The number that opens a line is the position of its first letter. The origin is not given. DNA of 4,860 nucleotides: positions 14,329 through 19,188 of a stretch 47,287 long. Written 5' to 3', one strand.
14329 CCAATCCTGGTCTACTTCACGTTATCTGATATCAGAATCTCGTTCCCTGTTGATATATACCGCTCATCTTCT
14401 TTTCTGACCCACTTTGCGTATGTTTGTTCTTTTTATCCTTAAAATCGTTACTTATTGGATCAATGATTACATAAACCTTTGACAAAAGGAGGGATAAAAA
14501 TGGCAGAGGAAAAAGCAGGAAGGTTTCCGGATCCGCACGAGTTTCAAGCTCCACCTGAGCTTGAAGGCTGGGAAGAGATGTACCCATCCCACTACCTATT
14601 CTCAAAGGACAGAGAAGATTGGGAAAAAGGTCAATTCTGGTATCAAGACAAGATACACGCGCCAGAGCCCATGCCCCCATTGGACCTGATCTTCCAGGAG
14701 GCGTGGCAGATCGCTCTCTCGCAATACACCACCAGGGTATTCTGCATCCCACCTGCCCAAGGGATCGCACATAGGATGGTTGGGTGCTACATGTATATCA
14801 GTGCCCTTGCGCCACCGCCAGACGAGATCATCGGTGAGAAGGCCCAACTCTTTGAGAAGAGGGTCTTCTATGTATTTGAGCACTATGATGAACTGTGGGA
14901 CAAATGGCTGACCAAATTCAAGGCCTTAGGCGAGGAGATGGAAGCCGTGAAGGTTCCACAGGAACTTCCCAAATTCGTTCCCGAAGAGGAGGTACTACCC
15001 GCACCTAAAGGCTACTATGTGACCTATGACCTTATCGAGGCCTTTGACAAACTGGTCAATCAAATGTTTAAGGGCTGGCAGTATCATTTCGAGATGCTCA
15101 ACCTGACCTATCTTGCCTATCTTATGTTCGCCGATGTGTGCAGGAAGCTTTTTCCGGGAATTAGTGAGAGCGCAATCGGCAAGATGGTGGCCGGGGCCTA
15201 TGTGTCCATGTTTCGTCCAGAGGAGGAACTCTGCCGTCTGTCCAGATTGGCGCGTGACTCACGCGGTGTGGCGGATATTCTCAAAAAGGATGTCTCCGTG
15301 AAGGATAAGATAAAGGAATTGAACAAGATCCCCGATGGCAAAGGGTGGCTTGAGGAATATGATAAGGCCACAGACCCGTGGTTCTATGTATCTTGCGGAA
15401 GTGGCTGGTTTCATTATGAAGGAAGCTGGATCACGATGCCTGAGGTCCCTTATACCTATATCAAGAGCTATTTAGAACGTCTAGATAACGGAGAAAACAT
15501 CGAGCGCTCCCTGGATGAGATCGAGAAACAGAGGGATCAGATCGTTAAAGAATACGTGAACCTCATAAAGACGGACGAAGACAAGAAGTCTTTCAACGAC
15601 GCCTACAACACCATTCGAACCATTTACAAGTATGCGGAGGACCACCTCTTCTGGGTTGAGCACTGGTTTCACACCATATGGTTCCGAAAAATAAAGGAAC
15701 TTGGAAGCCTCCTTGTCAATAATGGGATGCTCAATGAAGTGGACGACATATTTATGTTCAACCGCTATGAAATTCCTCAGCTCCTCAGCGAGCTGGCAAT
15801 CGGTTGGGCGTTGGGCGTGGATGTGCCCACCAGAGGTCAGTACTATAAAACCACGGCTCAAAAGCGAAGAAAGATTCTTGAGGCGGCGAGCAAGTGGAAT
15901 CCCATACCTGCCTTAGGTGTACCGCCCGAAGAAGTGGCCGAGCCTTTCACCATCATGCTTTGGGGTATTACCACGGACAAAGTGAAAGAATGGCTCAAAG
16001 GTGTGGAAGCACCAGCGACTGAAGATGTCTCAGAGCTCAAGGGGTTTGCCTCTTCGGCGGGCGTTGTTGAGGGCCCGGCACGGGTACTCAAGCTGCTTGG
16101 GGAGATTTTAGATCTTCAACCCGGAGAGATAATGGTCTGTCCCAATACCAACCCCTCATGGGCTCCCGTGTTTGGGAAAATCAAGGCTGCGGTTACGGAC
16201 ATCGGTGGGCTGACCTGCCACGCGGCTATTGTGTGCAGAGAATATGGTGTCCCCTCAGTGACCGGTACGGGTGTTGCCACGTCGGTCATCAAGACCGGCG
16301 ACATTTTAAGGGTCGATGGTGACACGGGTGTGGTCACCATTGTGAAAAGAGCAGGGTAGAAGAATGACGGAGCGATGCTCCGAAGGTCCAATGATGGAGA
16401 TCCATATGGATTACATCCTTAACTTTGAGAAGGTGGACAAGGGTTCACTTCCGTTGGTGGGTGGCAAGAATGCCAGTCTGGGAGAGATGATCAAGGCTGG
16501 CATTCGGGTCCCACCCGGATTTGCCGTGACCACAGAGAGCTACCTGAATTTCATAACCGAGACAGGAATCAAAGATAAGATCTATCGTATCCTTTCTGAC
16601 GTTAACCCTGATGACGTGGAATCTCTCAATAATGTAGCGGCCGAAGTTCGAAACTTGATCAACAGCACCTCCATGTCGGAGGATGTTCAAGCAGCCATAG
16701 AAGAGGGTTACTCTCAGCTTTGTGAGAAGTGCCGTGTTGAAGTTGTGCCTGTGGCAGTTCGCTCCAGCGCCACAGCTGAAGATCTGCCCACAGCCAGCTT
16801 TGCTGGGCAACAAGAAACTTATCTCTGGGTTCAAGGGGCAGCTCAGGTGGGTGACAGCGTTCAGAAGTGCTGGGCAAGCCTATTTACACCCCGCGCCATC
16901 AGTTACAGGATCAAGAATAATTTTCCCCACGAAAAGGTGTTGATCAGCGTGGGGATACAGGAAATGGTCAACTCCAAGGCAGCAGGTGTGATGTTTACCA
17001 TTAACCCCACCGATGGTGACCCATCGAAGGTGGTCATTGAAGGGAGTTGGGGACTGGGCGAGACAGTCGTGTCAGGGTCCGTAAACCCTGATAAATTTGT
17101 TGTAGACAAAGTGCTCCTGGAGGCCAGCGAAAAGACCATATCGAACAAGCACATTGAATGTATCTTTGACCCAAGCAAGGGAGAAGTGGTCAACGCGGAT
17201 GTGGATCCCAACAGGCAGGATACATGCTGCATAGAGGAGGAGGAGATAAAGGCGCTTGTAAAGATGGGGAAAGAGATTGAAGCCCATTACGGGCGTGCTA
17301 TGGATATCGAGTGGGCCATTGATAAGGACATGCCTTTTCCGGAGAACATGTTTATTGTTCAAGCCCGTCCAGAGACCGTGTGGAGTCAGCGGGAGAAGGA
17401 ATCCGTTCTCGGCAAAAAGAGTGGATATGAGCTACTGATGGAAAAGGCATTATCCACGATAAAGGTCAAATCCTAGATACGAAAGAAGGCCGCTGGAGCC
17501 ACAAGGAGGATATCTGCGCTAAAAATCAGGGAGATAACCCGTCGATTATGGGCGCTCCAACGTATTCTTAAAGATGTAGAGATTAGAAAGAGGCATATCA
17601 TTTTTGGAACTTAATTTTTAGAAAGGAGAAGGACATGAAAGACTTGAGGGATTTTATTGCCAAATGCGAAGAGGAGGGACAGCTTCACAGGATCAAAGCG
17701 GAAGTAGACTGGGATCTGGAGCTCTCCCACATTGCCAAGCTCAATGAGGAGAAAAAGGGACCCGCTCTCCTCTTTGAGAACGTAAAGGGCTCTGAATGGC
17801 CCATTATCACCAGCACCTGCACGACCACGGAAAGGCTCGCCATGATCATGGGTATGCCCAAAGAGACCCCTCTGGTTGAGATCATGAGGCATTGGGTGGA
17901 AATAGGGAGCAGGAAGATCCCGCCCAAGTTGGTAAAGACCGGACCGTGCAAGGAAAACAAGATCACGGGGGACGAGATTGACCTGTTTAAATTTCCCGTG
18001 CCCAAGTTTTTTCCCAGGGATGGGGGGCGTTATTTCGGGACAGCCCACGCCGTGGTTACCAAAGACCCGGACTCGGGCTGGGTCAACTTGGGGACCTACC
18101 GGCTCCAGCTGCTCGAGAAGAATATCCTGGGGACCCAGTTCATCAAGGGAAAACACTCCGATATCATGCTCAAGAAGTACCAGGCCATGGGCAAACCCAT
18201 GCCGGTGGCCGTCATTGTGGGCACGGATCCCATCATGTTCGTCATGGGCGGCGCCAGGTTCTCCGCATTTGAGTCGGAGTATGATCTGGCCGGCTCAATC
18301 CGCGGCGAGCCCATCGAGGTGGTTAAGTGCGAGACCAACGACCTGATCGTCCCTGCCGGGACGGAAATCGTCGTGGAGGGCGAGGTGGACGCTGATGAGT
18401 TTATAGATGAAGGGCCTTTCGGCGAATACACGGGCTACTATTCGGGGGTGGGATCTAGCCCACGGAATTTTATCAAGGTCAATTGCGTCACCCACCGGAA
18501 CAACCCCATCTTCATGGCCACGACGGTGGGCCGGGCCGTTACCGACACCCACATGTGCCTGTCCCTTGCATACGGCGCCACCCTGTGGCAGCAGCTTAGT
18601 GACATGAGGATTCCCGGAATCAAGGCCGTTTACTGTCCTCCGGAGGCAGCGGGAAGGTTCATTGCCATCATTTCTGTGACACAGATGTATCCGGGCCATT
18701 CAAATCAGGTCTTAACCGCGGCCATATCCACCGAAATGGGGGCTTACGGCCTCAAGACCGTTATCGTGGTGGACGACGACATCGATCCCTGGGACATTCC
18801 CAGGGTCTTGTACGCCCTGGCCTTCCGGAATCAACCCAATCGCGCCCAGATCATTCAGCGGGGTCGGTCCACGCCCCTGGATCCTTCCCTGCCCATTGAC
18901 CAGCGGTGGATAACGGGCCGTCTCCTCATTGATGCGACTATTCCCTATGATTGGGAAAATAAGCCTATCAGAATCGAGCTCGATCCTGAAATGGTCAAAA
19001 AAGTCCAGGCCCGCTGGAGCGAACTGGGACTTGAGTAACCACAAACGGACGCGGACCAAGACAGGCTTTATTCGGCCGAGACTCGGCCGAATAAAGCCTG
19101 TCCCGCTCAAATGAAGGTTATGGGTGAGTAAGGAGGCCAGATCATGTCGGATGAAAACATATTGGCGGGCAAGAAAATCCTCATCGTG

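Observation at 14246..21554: Split Pps-like dikinase, single UbiD and UbiX in an operon with an embedded CheY receiver and a Tm-1/UPF0261 protein: candidate undescribed ATP-dependent aromatic carboxylation module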

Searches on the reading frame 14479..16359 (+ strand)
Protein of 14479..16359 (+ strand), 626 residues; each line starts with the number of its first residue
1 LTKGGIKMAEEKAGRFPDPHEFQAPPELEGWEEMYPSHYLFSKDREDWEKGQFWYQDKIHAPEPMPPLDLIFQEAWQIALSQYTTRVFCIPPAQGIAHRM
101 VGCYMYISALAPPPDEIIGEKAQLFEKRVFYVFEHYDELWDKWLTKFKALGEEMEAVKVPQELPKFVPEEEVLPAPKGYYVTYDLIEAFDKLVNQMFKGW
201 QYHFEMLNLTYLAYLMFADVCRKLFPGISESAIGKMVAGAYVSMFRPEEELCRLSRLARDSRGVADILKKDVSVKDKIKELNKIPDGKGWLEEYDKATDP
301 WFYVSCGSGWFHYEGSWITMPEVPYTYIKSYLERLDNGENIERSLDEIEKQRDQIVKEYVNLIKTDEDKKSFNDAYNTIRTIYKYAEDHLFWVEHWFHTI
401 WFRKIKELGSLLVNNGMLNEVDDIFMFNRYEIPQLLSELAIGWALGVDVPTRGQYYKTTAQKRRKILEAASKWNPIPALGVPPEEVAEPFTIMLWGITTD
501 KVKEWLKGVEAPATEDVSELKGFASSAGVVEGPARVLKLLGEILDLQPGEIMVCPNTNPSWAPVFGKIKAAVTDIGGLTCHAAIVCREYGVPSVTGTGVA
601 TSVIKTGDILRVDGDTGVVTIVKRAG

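Call 3: search_protein_families(library=pfam, proteins=[window:14479-16359:+], max_evalue=0.01)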
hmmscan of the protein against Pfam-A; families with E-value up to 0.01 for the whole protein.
window:14479-16359:+ (626 aa): 1 family
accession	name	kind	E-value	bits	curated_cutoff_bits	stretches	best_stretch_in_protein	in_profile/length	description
PF00391.29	PEP-utilizers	-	4.8e-24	84.2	23.1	1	547-617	2-72/72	PEP-utilising enzyme, mobile domain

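Call 4: search_protein_families(library=ncbifam, proteins=[window:14479-16359:+], max_evalue=0.01)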
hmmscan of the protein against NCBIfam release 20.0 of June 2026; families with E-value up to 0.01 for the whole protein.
window:14479-16359:+ (626 aa): 25 families
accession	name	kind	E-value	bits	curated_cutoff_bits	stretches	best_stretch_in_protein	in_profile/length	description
NF006153.0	PRK08296.1-5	subfamily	4e-260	864.4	578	1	15-624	4-608/608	hypothetical protein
NF006151.0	PRK08296.1-3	equivalog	1.2e-182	608.6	693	1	15-622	6-603/604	hypothetical protein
NF006152.0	PRK08296.1-4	equivalog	3.1e-179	597.3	723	1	15-622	2-608/609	hypothetical protein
NF006150.0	PRK08296.1-2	subfamily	2.2e-174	581.2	650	1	15-623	5-606/633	hypothetical protein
NF004878.0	PRK06241.1-3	subfamily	3.4e-31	108.1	945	1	506-623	774-890/891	phosphoenolpyruvate synthase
NF006149.0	PRK08296.1-1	equivalog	9.1e-31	106.8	730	1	45-622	9-567/568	hypothetical protein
NF004877.0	PRK06241.1-2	subfamily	7.5e-29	100.6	866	1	519-622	766-868/869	phosphoenolpyruvate synthase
NF052632.1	undecylprod_RedH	equivalog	1.2e-28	99.6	1350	1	510-623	765-879/880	undecylprodigiosin ligase RedH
NF005057.0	PRK06464.1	equivalog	2e-28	98.9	598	1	519-620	357-461/798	phosphoenolpyruvate synthase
NF041857.1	RIF_Ptrans_rph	equivalog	5.6e-27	94.5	999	1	519-621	762-863/864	rifamycin-inactivating phosphotransferase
NF052631.1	prodigiosin_PigC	equivalog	8.8e-27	93.3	1300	1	514-621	773-881/883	prodigiosin ligase PigC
TIGR01418.1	PEP_synth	equivalog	3.5e-26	91.8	739.75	1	520-620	354-454/784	pyruvate, water dikinase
NF004879.0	PRK06241.1-4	equivalog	4.9e-25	87.8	976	1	520-621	767-867/868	phosphoenolpyruvate synthase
NF004880.0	PRK06241.2-1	equivalog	6e-25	87.3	972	1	520-621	736-836/837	phosphoenolpyruvate synthase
NF004881.0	PRK06241.2-2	equivalog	5e-22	78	883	1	508-624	777-892/898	phosphoenolpyruvate synthase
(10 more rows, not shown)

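Call 47: search_solved_structures(query=window:14500-16359:+, max_evalue=0.001, show_alignments=0)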
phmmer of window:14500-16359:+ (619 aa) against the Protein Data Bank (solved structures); distinct sequences matched with E-value up to 0.001: 16.
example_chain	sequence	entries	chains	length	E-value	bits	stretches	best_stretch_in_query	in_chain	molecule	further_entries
5fbs_A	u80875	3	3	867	3.6e-22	81.7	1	513-614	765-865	Phosphoenolpyruvate synthase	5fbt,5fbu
5hv1_A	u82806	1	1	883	3.8e-22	81.6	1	513-614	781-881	Phosphoenolpyruvate synthase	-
5hv2_A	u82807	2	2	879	3.9e-22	81.5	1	513-614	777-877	Phosphoenolpyruvate synthase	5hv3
9dae_A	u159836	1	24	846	5.7e-19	71.1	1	508-612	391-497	Phosphoenolpyruvate synthase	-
8a8e_A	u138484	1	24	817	5.6e-17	64.5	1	495-612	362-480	Phosphoenolpyruvate synthase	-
2ols_A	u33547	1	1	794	1.1e-16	63.5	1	515-612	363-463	Phosphoenolpyruvate synthase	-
5woy_A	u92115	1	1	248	1.2e-08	37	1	536-614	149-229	Phosphoenolpyruvate-protein phosphotransferase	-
2e28_A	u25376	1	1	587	6.4e-08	34.6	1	539-612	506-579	Pyruvate kinase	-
3eza_A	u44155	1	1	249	2.3e-06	29.5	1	528-608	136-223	PHOSPHOTRANSFERASE SYSTEM, ENZYME I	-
1zym_A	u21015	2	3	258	2.5e-06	29.3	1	528-608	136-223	ENZYME I | Phosphoenolpyruvate-protein phosphotransferase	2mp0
1eza_A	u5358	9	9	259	2.5e-06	29.3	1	528-608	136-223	ENZYME I | PHOSPHOTRANSFERASE SYSTEM, ENZYME I | PROTEIN (PHOSPHOTRANSFER SYSTEM, ENZYME I)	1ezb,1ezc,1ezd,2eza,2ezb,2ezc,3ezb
2hro_A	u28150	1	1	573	6.4e-06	28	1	561-614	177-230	Phosphoenolpyruvate-protein phosphotransferase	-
2kx9_A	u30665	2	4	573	1.1e-05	27.2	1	532-608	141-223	Phosphoenolpyruvate-protein phosphotransferase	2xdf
2hwg_A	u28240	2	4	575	1.1e-05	27.2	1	532-608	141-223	Phosphoenolpyruvate-protein phosphotransferase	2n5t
2l5h_A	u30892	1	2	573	0.00014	23.6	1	532-608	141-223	Phosphoenolpyruvate-protein phosphotransferase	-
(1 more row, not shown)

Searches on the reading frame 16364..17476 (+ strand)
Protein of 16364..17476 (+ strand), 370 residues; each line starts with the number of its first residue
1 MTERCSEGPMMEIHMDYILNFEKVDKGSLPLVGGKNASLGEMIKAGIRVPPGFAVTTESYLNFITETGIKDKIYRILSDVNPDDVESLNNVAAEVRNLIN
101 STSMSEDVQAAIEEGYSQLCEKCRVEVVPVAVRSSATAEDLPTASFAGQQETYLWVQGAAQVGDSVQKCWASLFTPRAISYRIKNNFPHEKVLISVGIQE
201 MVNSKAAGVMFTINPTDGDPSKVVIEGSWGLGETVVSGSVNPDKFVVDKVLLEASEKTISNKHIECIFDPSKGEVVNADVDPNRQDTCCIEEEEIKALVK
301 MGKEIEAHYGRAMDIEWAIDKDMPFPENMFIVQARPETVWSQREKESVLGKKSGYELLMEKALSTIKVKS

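Call 3: search_protein_families(library=pfam, proteins=[window:16364-17476:+], max_evalue=0.01)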
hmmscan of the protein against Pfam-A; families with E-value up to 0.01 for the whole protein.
window:16364-17476:+ (370 aa): 1 family
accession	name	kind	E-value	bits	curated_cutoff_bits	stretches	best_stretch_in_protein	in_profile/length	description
PF01326.24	PPDK_N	-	9.1e-122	406.9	27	1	30-348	2-320/328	Pyruvate phosphate dikinase, AMP/ATP-binding domain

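Call 4: search_protein_families(library=ncbifam, proteins=[window:16364-17476:+], max_evalue=0.01)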
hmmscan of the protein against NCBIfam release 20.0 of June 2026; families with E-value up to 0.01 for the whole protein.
window:16364-17476:+ (370 aa): 16 families
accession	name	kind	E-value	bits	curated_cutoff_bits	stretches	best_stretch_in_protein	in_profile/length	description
NF005057.0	PRK06464.1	equivalog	1.1e-127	427.2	598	1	15-347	4-345/798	phosphoenolpyruvate synthase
TIGR01418.1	PEP_synth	equivalog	5.5e-123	411.9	739.75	1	18-350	2-342/784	pyruvate, water dikinase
NF004878.0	PRK06241.1-3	subfamily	1.1e-98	331.5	945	1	16-338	3-312/891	phosphoenolpyruvate synthase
NF004877.0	PRK06241.1-2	subfamily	1.9e-89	301.1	866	1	16-338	3-313/869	phosphoenolpyruvate synthase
NF041857.1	RIF_Ptrans_rph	equivalog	2.2e-85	287.7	999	1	17-338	2-311/864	rifamycin-inactivating phosphotransferase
NF004879.0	PRK06241.1-4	equivalog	1e-77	262.1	976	1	16-339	3-314/868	phosphoenolpyruvate synthase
NF052631.1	prodigiosin_PigC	equivalog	1.3e-74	251.7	1300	1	30-348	14-307/883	prodigiosin ligase PigC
NF052632.1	undecylprod_RedH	equivalog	2.8e-67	227.4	1350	1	19-345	4-301/880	undecylprodigiosin ligase RedH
NF004881.0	PRK06241.2-2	equivalog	1.4e-66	225.4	883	1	29-343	16-316/898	phosphoenolpyruvate synthase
NF000283.1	RPH_KJ151292.1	equivalog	3.7e-64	217.3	1700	1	18-339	6-315/865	rifamycin-inactivating phosphotransferase Rph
NF004880.0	PRK06241.2-1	equivalog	9.4e-57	192.5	972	2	15-258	1-234/837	phosphoenolpyruvate synthase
NF004883.0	PRK06241.2-4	equivalog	7.1e-54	183.3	1063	1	31-339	31-329/928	phosphoenolpyruvate synthase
NF004882.0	PRK06241.2-3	equivalog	1.8e-24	85.9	850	1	29-241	9-210/827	phosphoenolpyruvate synthase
TIGR01828.1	pyru_phos_dikin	equivalog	1.1e-15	56.7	843.45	2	17-70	3-57/865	pyruvate, phosphate dikinase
NF004531.0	PRK05878.1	equivalog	4.6e-11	42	456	2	17-73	11-68/534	pyruvate, phosphate dikinase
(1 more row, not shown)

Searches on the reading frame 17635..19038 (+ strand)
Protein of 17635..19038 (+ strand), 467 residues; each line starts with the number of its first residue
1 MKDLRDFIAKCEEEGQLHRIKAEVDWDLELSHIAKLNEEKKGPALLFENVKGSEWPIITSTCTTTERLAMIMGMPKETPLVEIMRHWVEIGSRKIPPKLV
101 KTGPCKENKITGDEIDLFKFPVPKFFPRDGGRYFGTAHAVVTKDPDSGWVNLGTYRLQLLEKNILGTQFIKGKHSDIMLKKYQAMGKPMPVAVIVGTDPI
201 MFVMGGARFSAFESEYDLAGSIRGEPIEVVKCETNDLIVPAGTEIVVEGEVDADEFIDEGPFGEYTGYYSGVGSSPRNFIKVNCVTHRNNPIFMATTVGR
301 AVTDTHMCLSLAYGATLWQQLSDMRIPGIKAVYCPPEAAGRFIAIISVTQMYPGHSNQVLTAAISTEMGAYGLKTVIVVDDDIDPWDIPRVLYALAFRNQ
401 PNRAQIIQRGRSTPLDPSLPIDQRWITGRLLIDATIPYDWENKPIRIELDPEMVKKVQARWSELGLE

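Call 3: search_protein_families(library=pfam, proteins=[window:17635-19038:+], max_evalue=0.01)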
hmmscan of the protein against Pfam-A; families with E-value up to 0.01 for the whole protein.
window:17635-19038:+ (467 aa): 3 families
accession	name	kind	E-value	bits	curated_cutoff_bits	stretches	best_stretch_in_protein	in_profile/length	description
PF01977.22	UbiD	-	4.2e-68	229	23.3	1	100-300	3-205/206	3-octaprenyl-4-hydroxybenzoate carboxy-lyase Rift-related domain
PF20696.2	UbiD_C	-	1.2e-28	100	24.2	1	307-434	2-127/127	3-octaprenyl-4-hydroxybenzoate carboxy-lyase C-terminal domain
PF20695.2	UbiD_N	-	7.7e-25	87.2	24.3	1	8-85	1-76/78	3-octaprenyl-4-hydroxybenzoate carboxy-lyase N-terminal domain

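Call 4: search_protein_families(library=ncbifam, proteins=[window:17635-19038:+], max_evalue=0.01)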
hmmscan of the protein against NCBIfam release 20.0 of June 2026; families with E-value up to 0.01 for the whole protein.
window:17635-19038:+ (467 aa): 7 families
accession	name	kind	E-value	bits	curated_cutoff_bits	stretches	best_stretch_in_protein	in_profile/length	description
TIGR02724.1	phenyl_P_beta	equivalog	6.2e-152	506.2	468.95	1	3-466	2-471/472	phenylphosphate carboxylase subunit beta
TIGR00148.1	TIGR00148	subfamily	1.3e-111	373.4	244.85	1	4-436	1-437/438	UbiD family decarboxylase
NF041204.1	VdcC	exception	1e-101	340.7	650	1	2-444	2-445/467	non-oxidative hydroxyarylic acid decarboxylases subunit C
TIGR03701.1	mena_SCO4490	equivalog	1.8e-85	287.3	495.9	1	6-417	1-423/433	menaquinone biosynthesis decarboxylase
NF008175.0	PRK10922.1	equivalog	7e-70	235.9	788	2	94-465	119-489/497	4-hydroxy-3-polyprenylbenzoate decarboxylase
NF041219.1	BagN_FevL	exception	1.4e-65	221.7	1000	1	1-402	17-435/502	bagremycin/ferroverdin biosynthesis UbiD family decarboxylase BagN/FevL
TIGR02723.1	phenyl_P_alpha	equivalog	6.9e-65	219.5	564.6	1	2-442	8-450/485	phenylphosphate carboxylase subunit alpha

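Call 46: search_solved_structures(query=window:17635-19038:+, max_evalue=1e-20, show_alignments=0)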
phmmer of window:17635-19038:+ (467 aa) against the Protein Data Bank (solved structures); distinct sequences matched with E-value up to 1e-20: 38.
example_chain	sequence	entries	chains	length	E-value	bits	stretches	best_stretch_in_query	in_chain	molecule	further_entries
7pda_A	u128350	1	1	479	2.5e-79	270.3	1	2-462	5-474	UbiD family decarboxylase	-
7ae4_A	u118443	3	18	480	1.4e-66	228.2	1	2-451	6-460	Phenolic acid decarboxylase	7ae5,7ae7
2idb_A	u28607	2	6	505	1e-63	218.8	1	95-465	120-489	3-octaprenyl-4-hydroxybenzoate carboxy-lyase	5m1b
5m1c_A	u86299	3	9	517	1.1e-63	218.7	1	95-465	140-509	3-octaprenyl-4-hydroxybenzoate carboxy-lyase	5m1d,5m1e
7abn_D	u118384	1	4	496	1.7e-58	201.6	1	3-465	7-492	UbiD-like decarboxylase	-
4ip2_A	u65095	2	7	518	2e-58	201.3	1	3-465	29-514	Aromatic Acid Decarboxylase | PA0254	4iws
7abo_C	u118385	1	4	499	3.2e-58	200.7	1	3-465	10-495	UbiD-like decarboxylase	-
6h6x_B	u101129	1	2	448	3.9e-58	200.4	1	3-441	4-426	3-polyprenyl-4-hydroxybenzoate decarboxylase and related decarboxylases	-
6h6v_A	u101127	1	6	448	3.2e-56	194.1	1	3-441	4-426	3-polyprenyl-4-hydroxybenzoate decarboxylase and related decarboxylases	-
9gqr_A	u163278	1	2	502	5.8e-55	190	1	4-405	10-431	decarboxylase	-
6da6_A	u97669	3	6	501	2.4e-53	184.6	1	1-424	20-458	UbiD-like decarboxylase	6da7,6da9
7nf0_A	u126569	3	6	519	1.3e-47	165.7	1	4-407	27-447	Ferulic acid decarboxylase 1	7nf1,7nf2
7ney_A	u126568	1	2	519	5.1e-47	163.7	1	4-407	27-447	Ferulic acid decarboxylase 1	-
6r2z_A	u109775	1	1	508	1.7e-44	155.4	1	5-465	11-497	Ferulic acid decarboxylase 1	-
4za4_A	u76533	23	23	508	2.3e-44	155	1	5-465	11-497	Fdc1 | Putative uncharacterized protein An03g06590 | A niger Fdc1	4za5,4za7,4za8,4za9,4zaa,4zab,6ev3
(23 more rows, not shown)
